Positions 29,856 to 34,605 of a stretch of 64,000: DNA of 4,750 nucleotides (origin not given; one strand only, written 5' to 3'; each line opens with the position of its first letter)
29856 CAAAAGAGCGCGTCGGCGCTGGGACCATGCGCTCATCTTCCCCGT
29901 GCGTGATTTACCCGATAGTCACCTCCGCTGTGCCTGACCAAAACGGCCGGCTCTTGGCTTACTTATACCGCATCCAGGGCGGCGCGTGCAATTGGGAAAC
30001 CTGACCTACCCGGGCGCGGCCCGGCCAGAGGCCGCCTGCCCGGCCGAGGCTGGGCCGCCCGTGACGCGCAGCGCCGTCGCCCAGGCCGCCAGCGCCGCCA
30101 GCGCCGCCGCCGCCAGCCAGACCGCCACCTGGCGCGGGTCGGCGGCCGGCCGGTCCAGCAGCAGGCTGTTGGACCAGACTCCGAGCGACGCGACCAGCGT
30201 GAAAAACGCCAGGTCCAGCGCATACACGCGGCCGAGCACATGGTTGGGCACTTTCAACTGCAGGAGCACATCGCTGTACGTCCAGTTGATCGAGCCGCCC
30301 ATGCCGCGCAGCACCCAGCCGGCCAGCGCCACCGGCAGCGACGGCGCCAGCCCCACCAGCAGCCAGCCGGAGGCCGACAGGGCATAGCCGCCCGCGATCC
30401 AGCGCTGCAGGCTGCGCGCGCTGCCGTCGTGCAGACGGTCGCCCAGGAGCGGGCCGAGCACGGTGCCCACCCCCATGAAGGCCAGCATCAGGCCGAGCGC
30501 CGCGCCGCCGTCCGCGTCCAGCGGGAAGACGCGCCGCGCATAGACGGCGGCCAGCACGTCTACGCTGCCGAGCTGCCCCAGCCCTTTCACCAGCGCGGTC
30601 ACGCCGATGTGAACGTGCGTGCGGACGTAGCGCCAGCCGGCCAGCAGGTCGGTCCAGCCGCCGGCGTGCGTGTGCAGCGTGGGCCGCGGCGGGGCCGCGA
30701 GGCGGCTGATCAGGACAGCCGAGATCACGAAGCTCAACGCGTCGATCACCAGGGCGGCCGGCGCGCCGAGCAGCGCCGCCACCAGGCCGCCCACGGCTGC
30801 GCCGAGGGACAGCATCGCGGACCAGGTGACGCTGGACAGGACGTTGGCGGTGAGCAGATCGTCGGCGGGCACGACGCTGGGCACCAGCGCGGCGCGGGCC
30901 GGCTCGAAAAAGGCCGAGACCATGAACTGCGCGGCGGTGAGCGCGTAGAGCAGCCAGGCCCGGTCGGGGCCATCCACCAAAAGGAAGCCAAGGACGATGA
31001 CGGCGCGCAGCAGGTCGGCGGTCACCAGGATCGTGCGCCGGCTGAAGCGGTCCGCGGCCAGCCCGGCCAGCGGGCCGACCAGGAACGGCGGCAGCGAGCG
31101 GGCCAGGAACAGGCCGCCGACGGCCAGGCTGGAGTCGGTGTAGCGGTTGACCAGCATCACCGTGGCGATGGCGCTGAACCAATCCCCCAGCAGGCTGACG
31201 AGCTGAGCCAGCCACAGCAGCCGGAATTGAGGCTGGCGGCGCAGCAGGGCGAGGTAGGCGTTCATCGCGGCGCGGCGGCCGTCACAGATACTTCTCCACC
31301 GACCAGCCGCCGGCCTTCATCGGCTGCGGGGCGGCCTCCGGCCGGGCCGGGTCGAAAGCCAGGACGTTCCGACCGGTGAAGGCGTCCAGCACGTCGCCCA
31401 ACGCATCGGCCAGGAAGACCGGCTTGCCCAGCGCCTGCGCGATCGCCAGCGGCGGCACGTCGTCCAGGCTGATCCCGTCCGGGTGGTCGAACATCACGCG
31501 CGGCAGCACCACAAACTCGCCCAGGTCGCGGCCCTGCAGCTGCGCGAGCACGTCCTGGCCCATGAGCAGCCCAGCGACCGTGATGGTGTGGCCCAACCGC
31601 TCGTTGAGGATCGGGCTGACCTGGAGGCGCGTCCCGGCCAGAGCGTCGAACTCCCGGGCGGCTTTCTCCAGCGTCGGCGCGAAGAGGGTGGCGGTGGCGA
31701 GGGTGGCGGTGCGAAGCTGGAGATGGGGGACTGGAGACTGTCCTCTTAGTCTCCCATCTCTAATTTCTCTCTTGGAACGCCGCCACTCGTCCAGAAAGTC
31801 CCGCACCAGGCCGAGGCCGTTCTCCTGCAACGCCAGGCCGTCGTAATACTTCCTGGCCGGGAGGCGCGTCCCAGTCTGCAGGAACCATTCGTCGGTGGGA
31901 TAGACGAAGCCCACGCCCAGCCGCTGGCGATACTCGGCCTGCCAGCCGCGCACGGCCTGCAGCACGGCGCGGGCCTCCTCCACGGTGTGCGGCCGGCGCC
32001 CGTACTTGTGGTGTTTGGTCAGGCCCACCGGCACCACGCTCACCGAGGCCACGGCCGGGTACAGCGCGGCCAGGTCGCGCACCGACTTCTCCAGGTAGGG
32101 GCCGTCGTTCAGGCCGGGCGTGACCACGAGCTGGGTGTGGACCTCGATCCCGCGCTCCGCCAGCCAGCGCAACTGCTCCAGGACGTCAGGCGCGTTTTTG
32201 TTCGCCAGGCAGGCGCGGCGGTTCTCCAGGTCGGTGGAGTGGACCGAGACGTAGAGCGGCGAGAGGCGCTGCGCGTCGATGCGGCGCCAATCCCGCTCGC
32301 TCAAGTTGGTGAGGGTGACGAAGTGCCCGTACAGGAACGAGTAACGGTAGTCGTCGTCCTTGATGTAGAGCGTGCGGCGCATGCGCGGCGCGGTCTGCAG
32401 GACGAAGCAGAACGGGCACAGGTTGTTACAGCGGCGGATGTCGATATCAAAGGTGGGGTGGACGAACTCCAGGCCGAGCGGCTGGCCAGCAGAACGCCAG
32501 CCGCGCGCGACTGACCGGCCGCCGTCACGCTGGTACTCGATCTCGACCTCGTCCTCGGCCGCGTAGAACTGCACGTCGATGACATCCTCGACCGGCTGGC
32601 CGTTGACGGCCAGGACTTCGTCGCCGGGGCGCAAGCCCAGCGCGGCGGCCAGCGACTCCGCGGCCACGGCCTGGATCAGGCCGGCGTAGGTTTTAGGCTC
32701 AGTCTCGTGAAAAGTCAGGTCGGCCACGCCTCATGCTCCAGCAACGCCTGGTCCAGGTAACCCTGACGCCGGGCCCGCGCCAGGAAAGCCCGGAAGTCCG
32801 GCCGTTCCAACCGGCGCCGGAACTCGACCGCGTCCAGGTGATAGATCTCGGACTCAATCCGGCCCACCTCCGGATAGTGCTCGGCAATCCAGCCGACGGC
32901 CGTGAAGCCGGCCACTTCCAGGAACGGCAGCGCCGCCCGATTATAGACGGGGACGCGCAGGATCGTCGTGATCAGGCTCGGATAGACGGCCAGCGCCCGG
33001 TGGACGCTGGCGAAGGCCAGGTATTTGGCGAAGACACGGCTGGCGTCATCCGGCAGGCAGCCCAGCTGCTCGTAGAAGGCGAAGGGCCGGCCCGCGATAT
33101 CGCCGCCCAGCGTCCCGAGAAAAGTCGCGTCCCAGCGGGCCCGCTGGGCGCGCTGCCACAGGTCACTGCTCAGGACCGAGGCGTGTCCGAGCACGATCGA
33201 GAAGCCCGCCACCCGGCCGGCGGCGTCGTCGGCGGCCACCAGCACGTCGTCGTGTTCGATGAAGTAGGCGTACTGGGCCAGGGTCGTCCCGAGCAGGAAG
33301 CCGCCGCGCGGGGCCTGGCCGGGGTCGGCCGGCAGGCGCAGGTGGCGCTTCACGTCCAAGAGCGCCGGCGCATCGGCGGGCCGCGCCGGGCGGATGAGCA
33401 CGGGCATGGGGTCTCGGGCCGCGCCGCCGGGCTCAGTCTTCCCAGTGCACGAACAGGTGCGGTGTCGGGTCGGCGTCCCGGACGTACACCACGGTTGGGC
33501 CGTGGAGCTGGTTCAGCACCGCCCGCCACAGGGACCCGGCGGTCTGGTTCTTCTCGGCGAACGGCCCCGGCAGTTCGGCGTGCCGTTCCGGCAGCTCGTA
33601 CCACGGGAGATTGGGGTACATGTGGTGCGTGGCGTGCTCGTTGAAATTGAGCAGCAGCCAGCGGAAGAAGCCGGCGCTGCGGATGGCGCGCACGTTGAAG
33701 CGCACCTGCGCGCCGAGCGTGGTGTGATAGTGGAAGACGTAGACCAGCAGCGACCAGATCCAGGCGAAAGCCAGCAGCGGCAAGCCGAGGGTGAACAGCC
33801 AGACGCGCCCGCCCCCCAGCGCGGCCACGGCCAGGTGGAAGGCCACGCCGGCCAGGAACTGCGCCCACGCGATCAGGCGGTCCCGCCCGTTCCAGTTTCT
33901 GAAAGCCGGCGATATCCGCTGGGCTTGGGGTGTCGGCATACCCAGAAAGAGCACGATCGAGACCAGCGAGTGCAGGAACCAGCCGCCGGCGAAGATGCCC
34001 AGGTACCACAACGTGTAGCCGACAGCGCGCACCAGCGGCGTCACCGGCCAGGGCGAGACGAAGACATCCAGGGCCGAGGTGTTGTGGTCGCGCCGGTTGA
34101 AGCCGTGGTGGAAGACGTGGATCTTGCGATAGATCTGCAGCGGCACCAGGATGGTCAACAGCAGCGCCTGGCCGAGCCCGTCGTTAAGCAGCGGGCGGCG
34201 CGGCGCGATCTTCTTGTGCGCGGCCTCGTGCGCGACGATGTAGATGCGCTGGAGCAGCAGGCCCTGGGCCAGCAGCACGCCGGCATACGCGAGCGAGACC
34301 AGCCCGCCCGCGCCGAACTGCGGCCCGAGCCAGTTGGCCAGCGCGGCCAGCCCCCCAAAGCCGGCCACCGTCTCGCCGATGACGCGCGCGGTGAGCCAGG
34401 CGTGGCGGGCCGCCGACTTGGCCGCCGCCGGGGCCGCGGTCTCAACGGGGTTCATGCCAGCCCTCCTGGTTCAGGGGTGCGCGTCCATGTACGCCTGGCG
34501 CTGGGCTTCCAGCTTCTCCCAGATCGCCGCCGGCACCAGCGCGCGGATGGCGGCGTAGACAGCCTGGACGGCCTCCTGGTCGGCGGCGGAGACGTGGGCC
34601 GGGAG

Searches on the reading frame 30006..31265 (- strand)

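Call 7: search_protein_families(library=pfam, proteins=[window:30006-31265:-], max_evalue=0.001)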
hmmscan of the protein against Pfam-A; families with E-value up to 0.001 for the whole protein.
window:30006-31265:- (419 aa): 2 families
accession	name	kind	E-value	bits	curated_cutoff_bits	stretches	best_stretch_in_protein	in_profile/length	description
PF05977.19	MFS_3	-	1.7e-29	103.1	27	1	10-401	8-393/524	Transmembrane secretion effector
PF07690.21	MFS_1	-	2.4e-26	92.9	33.4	1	17-362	1-346/347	Major Facilitator Superfamily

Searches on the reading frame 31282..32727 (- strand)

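Call 7: search_protein_families(library=pfam, proteins=[window:31282-32727:-], max_evalue=0.001)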
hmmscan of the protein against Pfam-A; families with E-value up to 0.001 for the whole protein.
window:31282-32727:- (481 aa): 6 families
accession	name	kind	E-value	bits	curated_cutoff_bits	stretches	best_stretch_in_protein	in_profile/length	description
PF19238.5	Radical_SAM_2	-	8.5e-57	191.5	26.7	1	80-229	3-151/151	Radical SAM-like domain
PF04459.17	DUF512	-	2.7e-47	161.1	25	1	232-439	1-199/202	Protein of unknown function (DUF512)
PF17820.7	PDZ_6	-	1.4e-11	44.4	27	1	18-67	2-54/54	PDZ domain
PF04055.27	Radical_SAM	-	1.2e-06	29.3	29.5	0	143-209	90-157/166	Radical SAM superfamily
PF00595.29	PDZ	-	0.0001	23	23.2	1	17-50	28-61/81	PDZ domain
PF13180.12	PDZ_2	-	0.00035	21.2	27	1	17-71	15-73/80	PDZ domain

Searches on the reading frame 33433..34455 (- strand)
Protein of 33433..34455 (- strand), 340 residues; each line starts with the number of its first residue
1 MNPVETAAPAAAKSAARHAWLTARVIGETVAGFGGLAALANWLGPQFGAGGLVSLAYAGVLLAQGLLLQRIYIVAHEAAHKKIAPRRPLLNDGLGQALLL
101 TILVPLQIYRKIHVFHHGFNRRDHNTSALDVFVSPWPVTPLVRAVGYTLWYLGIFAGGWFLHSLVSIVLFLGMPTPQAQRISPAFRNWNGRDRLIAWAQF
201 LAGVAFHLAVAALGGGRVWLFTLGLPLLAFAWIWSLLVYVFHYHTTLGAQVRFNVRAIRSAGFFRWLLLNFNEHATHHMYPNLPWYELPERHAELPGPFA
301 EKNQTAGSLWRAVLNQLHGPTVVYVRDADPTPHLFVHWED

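Call 7: search_protein_families(library=pfam, proteins=[window:33433-34455:-], max_evalue=0.001)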
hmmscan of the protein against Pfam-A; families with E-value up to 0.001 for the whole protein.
window:33433-34455:- (340 aa): 1 family
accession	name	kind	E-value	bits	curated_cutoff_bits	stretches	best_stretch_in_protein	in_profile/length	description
PF00487.30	FA_desaturase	-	1.5e-29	104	29.7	1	55-301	4-244/253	Fatty acid desaturase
